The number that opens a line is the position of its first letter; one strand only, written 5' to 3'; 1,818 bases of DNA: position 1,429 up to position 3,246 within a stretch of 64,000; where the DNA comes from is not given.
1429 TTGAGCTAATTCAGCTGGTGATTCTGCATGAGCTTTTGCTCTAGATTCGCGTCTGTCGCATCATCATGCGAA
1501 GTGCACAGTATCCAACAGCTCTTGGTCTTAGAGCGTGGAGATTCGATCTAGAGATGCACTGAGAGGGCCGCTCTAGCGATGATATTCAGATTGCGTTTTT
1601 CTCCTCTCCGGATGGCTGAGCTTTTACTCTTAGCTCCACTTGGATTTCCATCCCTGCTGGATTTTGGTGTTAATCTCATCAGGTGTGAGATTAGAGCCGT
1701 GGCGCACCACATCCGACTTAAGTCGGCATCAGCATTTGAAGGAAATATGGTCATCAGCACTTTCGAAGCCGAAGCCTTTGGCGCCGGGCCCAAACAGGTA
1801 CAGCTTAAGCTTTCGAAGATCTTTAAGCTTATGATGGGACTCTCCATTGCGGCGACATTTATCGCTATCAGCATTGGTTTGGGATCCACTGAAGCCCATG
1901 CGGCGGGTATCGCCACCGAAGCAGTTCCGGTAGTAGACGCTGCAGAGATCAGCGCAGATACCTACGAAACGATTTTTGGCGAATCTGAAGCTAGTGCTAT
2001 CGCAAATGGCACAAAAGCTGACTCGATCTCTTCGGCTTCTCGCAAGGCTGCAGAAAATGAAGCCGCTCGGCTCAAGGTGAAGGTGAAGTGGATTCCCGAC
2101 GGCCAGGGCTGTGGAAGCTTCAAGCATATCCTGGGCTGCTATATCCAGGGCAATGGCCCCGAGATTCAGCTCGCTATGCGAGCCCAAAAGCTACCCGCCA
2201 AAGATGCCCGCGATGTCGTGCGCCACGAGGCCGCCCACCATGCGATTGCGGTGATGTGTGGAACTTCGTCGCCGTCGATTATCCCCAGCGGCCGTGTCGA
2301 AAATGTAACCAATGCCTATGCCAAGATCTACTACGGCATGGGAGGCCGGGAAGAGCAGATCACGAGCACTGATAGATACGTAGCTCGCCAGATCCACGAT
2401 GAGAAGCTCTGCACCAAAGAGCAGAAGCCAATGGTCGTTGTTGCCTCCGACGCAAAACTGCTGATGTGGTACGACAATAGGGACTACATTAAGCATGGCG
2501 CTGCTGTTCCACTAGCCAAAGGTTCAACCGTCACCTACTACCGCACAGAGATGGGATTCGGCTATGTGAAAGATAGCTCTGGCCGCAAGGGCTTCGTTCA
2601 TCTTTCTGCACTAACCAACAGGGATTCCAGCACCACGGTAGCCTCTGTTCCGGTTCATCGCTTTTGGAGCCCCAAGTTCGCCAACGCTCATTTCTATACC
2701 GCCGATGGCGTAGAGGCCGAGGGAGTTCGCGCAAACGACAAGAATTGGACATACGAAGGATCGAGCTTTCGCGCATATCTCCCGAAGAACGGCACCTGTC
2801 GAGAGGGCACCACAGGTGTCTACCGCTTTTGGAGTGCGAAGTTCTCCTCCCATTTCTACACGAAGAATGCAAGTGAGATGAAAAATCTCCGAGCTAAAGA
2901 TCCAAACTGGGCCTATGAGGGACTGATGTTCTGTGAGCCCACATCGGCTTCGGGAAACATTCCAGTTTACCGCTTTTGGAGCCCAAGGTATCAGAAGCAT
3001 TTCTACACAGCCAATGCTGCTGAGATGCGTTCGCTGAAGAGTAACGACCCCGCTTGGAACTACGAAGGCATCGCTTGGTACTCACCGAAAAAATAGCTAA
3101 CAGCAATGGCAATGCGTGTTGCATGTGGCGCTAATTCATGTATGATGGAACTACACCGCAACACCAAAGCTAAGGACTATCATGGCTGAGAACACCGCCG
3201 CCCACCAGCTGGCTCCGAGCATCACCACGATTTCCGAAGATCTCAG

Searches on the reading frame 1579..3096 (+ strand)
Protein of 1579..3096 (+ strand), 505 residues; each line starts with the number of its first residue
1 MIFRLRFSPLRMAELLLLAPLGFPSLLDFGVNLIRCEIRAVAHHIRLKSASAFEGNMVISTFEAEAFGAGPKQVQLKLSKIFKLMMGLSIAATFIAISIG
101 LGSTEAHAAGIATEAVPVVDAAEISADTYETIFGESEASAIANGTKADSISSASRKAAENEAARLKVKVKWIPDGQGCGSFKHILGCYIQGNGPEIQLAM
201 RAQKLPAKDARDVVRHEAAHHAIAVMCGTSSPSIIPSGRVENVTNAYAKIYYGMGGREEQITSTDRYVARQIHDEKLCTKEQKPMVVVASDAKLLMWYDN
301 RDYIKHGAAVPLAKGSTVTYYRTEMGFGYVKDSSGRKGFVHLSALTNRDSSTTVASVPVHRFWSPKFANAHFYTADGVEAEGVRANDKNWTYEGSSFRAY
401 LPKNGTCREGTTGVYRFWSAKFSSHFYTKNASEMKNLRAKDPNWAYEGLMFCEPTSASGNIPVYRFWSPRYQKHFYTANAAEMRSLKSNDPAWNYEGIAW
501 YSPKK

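Call 58: search_protein_families(library=pfam, proteins=[window:1579-3096:+], max_evalue=0.001)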
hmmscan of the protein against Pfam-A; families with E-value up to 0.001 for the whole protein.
window:1579-3096:+ (505 aa): 1 family
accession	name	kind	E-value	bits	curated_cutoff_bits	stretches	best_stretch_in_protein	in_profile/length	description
PF18885.6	DUF5648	-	4.8e-32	111.4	25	1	358-502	1-133/134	Domain of unknown function (DUF5648)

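Call 123: search_protein_families(library=phrogs, proteins=[window:1579-3096:+], max_evalue=0.001)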
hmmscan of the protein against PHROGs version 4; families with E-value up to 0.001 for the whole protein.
window:1579-3096:+ (505 aa): 1 family
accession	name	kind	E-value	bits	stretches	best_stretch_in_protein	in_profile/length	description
phrog_23345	-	unknown function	2.2e-10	41.6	1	358-501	33-165/258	-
